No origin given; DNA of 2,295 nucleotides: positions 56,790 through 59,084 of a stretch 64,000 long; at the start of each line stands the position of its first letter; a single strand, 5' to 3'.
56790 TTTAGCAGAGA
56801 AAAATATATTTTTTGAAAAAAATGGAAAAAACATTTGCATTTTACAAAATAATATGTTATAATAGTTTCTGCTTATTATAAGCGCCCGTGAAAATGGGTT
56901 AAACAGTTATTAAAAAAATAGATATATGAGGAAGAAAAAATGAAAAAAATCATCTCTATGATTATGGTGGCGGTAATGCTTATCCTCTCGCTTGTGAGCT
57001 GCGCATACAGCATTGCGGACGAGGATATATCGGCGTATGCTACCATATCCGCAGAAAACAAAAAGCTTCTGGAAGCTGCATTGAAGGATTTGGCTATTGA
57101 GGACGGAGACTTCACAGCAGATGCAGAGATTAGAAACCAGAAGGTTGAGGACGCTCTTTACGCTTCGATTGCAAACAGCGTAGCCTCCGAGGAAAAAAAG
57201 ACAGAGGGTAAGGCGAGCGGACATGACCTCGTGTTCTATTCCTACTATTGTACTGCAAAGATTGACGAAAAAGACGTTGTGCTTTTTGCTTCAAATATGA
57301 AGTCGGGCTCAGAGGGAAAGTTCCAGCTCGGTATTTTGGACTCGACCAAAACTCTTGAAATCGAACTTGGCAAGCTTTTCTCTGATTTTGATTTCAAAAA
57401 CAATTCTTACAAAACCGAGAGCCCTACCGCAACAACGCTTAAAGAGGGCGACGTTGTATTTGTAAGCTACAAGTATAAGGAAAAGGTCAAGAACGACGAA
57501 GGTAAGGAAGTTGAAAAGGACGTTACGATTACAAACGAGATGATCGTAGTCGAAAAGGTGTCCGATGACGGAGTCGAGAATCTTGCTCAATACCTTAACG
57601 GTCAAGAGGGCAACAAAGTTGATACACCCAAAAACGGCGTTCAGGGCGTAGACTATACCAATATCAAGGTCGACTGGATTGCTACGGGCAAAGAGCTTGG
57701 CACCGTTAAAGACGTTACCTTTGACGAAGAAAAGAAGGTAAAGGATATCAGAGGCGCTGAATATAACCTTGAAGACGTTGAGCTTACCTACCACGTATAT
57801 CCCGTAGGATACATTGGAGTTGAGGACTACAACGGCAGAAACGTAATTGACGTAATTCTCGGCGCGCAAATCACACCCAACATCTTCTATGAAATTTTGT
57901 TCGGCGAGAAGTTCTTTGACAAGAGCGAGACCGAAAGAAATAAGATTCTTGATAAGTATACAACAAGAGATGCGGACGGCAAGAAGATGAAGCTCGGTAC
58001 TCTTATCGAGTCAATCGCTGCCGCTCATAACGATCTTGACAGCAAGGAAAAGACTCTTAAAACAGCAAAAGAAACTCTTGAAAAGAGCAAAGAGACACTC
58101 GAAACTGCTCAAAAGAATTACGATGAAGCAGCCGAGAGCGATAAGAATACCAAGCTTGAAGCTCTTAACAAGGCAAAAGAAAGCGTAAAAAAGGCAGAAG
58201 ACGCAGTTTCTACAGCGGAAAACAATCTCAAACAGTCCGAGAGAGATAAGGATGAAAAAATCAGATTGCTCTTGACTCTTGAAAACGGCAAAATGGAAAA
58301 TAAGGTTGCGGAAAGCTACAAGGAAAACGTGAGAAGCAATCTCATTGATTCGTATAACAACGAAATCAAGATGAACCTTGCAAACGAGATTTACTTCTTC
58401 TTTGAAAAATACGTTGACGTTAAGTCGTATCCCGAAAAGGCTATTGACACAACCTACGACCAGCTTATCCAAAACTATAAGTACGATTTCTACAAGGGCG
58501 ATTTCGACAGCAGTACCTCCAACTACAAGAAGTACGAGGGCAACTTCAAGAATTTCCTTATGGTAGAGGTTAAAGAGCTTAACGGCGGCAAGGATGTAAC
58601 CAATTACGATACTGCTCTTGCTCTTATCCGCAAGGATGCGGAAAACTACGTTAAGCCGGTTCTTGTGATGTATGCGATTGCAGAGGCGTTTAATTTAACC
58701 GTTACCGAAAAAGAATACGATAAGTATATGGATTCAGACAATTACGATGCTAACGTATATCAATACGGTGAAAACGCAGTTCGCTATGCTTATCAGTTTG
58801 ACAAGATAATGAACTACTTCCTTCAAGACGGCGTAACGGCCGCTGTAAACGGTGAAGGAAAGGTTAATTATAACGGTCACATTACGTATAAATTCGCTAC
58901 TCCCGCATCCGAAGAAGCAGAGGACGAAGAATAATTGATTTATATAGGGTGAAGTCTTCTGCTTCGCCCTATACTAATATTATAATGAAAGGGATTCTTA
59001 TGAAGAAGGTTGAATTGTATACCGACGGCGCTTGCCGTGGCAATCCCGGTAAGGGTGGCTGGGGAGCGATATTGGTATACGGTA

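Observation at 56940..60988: Two extracytoplasmic trigger-factor-like paralogs, one lipoprotein and one TM-anchored, flanking rnhA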

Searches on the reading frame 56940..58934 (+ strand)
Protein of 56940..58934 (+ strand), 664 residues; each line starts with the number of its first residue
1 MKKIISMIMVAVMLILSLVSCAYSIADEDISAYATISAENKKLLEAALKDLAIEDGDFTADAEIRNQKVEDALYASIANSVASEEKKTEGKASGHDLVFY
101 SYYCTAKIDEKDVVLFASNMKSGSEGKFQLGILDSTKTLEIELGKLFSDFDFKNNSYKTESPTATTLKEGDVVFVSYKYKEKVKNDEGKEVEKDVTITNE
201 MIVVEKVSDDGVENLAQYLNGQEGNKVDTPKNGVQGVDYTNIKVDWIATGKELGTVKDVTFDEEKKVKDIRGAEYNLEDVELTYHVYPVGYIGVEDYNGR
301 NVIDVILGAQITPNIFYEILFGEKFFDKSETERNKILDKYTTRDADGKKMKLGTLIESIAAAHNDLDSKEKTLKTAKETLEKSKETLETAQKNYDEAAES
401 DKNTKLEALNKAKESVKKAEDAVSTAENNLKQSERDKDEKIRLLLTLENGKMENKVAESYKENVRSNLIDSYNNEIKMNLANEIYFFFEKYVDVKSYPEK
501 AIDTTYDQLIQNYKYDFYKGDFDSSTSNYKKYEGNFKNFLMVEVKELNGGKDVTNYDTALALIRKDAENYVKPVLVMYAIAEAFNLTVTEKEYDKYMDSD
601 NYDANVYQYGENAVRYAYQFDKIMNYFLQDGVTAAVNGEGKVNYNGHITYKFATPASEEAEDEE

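Call 3: search_protein_families(library=pfam, proteins=[window:56940-58934:+], max_evalue=1)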
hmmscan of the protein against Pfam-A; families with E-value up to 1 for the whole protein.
window:56940-58934:+ (664 aa): 5 families
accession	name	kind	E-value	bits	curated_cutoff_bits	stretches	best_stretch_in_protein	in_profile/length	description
PF04263.21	TPK_catalytic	-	0.0028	18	30.7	1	502-582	14-89/113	Thiamin pyrophosphokinase, catalytic domain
PF05239.21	PRC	-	0.019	15.4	21.2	1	249-282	18-55/78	PRC-barrel domain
PF16674.11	UCH_N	-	0.071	13.4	25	0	195-221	74-101/105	N-terminal of ubiquitin carboxyl-terminal hydrolase 37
PF02601.20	Exonuc_VII_L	-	0.43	10.5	35.9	1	344-439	163-261/315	Exonuclease VII, large subunit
PF10732.14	DUF2524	-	0.57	10.9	25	0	376-405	7-45/84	Protein of unknown function (DUF2524)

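Call 4: search_protein_families(library=ncbifam, proteins=[window:56940-58934:+], max_evalue=1)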
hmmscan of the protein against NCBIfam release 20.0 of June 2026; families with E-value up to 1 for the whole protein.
window:56940-58934:+ (664 aa): 9 families
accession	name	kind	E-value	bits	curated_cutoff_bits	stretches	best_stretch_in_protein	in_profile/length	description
TIGR04320.1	Surf_Exclu_PgrA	domain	1.6e-08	34.3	70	1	325-440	240-355/360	SEC10/PgrA surface exclusion domain-containing protein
TIGR01378.1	thi_PPkinase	equivalog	0.0022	17.5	76.4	1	502-568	27-87/206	thiamine diphosphokinase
TIGR01845.1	outer_NodT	subfamily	0.0043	15.9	210.05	1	330-430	143-244/460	efflux transporter outer membrane subunit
TIGR03319.1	RNase_Y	equivalog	0.0051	15.4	454.35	1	361-484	40-169/514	ribonuclease Y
TIGR04402.2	mob_CxxC_CxxC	subfamily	0.028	14.7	70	1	3-88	61-146/180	mobilome CxxCx(11)CxxC protein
TIGR02971.1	heterocyst_DevB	subfamily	0.15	11.4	129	1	351-432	122-204/327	ABC exporter membrane fusion protein, DevB family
TIGR01069.2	mutS2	equivalog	0.16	10.2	400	1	347-465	513-618/790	endonuclease MutS2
TIGR00998.1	8a0101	subfamily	0.36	9.7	390.8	1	352-434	89-166/334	EmrA/EmrK family multidrug efflux transporter periplasmic adaptor subunit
NF008070.2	PRK10807.1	equivalog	0.6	8.7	525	1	429-513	317-401/542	intermembrane transport protein PqiB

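Call 7: search_solved_structures(query=window:56940-58931:+, max_evalue=1, show_alignments=1)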
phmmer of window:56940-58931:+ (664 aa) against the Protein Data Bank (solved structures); distinct sequences matched with E-value up to 1: 6.
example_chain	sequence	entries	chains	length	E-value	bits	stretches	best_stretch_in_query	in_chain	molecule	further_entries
8b6l_H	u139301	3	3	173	0.67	11.9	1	194-322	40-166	Translocon-associated protein subunit delta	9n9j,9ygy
8b5l_K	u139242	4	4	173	0.83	11.5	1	194-322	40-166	Translocon-associated protein subunit delta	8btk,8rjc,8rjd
8bf9_D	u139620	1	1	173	0.86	11.5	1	194-322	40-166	Translocon-associated protein subunit delta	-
1wp1_A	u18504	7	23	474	0.93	11.4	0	325-401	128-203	Outer membrane protein oprM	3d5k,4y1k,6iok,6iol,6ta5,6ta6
6zre_A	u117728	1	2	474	0.93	11.4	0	325-401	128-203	Outer membrane protein OprM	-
7akz_A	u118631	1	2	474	0.93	11.4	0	325-401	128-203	Outer membrane protein OprM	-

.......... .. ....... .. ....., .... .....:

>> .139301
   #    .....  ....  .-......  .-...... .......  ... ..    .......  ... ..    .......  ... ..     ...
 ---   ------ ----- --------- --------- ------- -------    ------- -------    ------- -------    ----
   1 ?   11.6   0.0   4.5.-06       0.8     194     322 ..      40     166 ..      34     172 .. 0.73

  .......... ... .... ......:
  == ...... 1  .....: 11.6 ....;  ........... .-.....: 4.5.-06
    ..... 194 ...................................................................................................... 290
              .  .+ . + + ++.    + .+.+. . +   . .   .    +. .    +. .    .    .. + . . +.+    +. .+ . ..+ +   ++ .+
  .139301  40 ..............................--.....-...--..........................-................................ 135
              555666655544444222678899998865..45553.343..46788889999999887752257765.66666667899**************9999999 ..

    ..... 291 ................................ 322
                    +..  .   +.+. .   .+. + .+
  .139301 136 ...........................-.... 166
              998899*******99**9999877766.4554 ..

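Call 8: find_homologous_proteins(query=window:56940-58931:+)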
Query window:56940-58931:+ (664 aa): 46 proteins with E <= 0.001 among 8000 candidates.
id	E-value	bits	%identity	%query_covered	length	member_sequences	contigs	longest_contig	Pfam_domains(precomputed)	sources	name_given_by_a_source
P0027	0.0e+0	1426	100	100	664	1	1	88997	-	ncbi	-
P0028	5.3e-180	618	49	99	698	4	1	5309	-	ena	-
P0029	1.5e-161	557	46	98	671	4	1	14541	-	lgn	-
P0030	1.9e-155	537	45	99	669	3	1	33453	-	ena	-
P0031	5.0e-147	509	44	99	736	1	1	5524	-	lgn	-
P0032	9.3e-145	502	43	99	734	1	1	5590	-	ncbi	-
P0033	3.2e-143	497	44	100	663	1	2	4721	-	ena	-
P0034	3.8e-137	477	42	99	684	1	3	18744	-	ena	-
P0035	4.6e-134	467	42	100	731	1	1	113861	-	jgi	jgi:hypothetical protein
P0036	3.0e-133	464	41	99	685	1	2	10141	-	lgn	-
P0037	1.5e-131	458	41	99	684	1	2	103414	-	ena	-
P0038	1.8e-131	458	40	99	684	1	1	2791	-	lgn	-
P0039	3.6e-131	457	41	99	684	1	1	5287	-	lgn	-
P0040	9.7e-131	456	41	99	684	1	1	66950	-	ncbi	-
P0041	9.7e-131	456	41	99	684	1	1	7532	-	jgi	-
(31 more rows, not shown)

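Call 14: search_solved_structures(query=A2, max_evalue=10, show_alignments=2)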
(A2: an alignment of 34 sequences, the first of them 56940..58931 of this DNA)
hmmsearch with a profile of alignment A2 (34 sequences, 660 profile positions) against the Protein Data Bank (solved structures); distinct sequences matched with E-value up to 10: 45.
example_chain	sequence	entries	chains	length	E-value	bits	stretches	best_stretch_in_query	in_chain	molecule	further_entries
6ewy_A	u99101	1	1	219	0.016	17.1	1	345-426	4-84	Peptidoglycan endopeptidase RipA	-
9hmx_A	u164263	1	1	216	0.028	16.2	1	347-426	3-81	Peptidoglycan endopeptidase RipA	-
4q4g_X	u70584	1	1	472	0.031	16.1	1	343-426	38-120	Peptidoglycan endopeptidase RipA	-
4q4n_A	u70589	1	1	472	0.031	16.1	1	343-426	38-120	Peptidoglycan endopeptidase RipA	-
4q4t_A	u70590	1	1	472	0.031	16.1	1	343-426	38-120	Peptidoglycan endopeptidase RipA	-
9s9i_A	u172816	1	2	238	0.061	15.1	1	346-433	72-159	Cell division protein CdvA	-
4zry_B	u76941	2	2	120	0.081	14.7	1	381-467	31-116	Keratin, type II cytoskeletal 1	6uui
4xa3_A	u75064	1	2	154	0.16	13.8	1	350-447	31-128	Gp7-MYH7(1361-1425)-Eb1 chimera protein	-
6xbw_M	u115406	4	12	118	0.16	13.7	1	361-460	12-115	V-type proton ATPase subunit G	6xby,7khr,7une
7eqc_B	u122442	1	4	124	0.24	13.1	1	345-431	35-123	CYtoKinesis defect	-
6vq6_M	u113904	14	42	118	0.28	12.9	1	361-461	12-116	V-type proton ATPase subunit G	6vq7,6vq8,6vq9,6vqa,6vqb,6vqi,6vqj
5wjb_A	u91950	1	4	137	0.3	12.8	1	355-433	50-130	Capsid assembly scaffolding protein,Myosin-7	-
9bra_R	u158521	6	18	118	0.36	12.6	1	361-460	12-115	V-type proton ATPase subunit G 2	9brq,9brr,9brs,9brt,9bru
7uzf_M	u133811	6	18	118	0.36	12.5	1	360-461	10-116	V-type proton ATPase subunit G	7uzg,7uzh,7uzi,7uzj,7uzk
2zdi_A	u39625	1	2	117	0.42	12.3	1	351-446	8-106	Prefoldin subunit beta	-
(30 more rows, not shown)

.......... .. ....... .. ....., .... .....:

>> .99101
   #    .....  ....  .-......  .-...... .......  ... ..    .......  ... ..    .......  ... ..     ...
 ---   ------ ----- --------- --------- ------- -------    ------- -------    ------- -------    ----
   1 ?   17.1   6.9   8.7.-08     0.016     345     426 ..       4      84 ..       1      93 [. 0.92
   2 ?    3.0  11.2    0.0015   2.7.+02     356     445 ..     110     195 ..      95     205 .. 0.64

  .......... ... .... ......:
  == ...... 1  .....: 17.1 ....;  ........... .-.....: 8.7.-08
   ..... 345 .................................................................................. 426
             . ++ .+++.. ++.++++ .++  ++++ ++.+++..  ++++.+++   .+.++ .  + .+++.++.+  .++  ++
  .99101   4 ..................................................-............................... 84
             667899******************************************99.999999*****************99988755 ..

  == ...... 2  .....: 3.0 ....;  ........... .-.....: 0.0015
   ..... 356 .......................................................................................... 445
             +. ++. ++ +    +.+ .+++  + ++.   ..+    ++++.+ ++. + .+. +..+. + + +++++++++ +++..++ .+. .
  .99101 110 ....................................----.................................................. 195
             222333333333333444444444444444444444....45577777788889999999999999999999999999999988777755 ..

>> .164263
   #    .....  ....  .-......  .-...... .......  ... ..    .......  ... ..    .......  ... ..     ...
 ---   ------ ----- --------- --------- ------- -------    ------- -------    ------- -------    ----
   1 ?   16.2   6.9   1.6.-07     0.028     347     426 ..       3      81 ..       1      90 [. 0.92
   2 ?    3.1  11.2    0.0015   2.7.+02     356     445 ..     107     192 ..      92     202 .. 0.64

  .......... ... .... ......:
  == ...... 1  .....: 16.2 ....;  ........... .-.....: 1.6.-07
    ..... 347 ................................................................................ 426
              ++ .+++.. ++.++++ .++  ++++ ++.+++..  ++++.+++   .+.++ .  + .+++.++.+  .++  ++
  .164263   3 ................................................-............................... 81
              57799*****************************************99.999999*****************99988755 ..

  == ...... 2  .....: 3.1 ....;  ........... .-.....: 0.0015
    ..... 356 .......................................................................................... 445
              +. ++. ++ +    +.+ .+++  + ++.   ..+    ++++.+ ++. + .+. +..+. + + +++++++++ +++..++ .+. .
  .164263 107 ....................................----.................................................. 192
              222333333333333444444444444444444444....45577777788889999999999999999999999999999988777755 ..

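Call 23: find_related_loci(query=A2, collection=genome_contigs, flank=10000)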
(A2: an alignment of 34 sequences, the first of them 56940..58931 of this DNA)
Query A2 (664 aa) in genome_contigs; peptide patterns used: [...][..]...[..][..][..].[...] (x = any residue, [..] = any of these).
43 stretches matched a pattern; 40 encode a relative of the query (tblastn E <= 1e-3); 40 distinct loci.
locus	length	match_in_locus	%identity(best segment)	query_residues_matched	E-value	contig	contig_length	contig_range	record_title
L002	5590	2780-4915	43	1-657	2e-152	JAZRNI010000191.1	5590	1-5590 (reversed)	MAG: Eubacteriales bacterium isolate T1900045410_YK20190100.MAGScoT_cleanbin_000038 SGB_7009_k141_2482117, whole genome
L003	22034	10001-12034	41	2-658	1e-134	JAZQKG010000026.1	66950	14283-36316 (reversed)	MAG: Eubacteriales bacterium isolate T1900044615_TS20190081.MAGScoT_cleanbin_000038 SGB_840_k141_237770, whole genome sh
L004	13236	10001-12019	39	2-657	2e-120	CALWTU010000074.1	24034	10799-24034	MAG: uncultured Clostridia bacterium isolate E19__bin295 genome assembly, contig: E19__k127_1944068, whole genome shotgu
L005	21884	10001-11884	39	1-628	6e-116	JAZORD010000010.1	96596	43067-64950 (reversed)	MAG: Eubacteriales bacterium isolate T1900045562_YK20190256.MAGScoT_cleanbin_000005 SGB_7915_k141_2392661, whole genome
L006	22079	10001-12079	32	2-629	7e-78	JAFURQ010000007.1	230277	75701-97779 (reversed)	MAG: Clostridia bacterium isolate RGIG4763 Roe_deer_Rectum.Co__c517761, whole genome shotgun sequence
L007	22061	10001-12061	31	2-636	4e-77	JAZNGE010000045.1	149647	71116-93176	MAG: Eubacteriales bacterium isolate T1900044708_TS20190174.MAGScoT_cleanbin_000025 SGB_1822_k141_848654, whole genome s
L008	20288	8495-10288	33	4-629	2e-76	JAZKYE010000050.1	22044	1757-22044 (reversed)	MAG: Eubacteriales bacterium isolate T1900045105_TC20190099.MAGScoT_cleanbin_000006 SGB_4778_k141_1768603, whole genome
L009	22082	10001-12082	31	2-637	1e-73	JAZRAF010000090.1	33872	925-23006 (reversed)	MAG: Eubacteriales bacterium isolate T1900045144_TC20190138.MAGScoT_cleanbin_000020 SGB_4933_k141_1520487, whole genome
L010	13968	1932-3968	32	2-629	5e-80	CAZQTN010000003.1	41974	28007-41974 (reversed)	MAG TPA_asm: uncultured Ruminococcus sp. isolate SRP315200_co1_628 genome assembly, contig: NODE_1037_length_41974_cov_1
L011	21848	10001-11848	34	1-630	6e-70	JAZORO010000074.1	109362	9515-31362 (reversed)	MAG: Eubacteriales bacterium isolate T1900045556_YK20190250.MAGScoT_cleanbin_000015 SGB_7897_k141_4090497, whole genome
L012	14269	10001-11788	32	4-629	4e-69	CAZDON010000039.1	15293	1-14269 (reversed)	MAG TPA_asm: uncultured Ruminococcus sp. isolate SRP315200_co1_814 genome assembly, contig: NODE_7770_length_15293_cov_9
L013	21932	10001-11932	31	2-628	1e-68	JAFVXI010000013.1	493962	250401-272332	MAG: Clostridia bacterium isolate RGIG5480 Sheep_Colon.Co__c1377251, whole genome shotgun sequence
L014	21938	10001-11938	32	2-629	2e-68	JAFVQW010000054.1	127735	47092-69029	MAG: Clostridia bacterium isolate RGIG5312 Sheep_Colon-2__c839939, whole genome shotgun sequence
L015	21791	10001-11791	29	2-629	4e-62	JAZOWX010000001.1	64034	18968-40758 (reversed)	MAG: Eubacteriales bacterium isolate T1900045517_YK20190211.MAGScoT_cleanbin_000005 SGB_7628_k141_3751822, whole genome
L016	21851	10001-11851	31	2-653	7e-60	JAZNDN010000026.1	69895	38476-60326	MAG: Eubacteriales bacterium isolate T1900044726_TS20190192.MAGScoT_cleanbin_000069 SGB_1956_k141_3650798, whole genome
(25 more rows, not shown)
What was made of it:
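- Tried and rejected: I used the lipoprotein alignment instead (call 23).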

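Call 32: predict_structure(alignment_id=A2)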
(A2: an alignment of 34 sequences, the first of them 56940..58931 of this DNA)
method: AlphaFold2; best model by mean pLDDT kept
length: 664 residues; sequences in the alignment: 34
mean_pLDDT: 87.7   pTM: 0.77
mean pLDDT of the five models: 87.7, 87.5, 86.8, 86.6, 86.3
residues with pLDDT >= 90: 387; 70-90: 230; 50-70: 21; < 50: 26
segments of 3 or more residues with pLDDT < 50: 1-21, 662-664
pLDDT, mean of each block of 10 residues (from residue 1): 35 42 73 93 94 88 91 95 90 94 94 95 93 84 92 92 83 91 78 90 90 88 76 71 91 95 93 93 97 95 95 95 91 93 88 96 96 97 96 92 92 97 98 96 93 96 92 88 93 92 87 89 86 94 84 88 89 91 91 84 76 84 83 58 85 86 44
secondary structure, 60 per line:
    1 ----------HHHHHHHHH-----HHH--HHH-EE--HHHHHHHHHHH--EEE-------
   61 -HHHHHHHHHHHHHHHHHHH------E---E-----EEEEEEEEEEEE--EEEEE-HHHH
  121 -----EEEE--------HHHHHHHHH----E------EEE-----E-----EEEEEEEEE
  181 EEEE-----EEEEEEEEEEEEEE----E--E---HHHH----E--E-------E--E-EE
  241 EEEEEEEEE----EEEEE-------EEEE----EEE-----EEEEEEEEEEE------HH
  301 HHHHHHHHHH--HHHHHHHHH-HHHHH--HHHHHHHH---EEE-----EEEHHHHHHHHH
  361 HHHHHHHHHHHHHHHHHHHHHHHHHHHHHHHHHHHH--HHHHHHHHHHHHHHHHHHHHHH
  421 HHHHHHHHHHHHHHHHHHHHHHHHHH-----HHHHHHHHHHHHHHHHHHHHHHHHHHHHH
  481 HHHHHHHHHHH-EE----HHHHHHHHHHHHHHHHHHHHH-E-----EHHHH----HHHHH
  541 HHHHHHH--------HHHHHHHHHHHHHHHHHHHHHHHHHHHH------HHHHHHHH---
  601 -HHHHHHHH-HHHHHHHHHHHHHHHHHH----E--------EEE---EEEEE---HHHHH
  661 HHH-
elements in order: H11-19 H38-48 E51-53 H62-80 E97-108 E111-115 H117-120 E126-129 H138-146 E158-160 E172-184 E190-203 H215-218 E239-249 E254-258 E266-269 E274-276 E282-292 H299-310 H313-321 H323-327 H330-337 E341-343 E349-351 H352-396 H399-446 H452-491 H499-519 H528-531 H536-547 H556-583 H590-597 H602-609 H611-628 E642-644 E648-652 H656-663
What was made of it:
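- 56940..58934 (+): 664-aa lipoprotein paralogue of the TF-like protein ('lipoTF'). AF2 model has pLDDT 87.7 (call 32).
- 57993..58277 (+): Antiparallel helical hairpin (residues 352-446, rich in K/E/A), inserted in the C-domain. AF2 helices 352-396 and 399-446 (call 32).
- Checked: The model has a helical hairpin at residues 352-446 (call 32).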
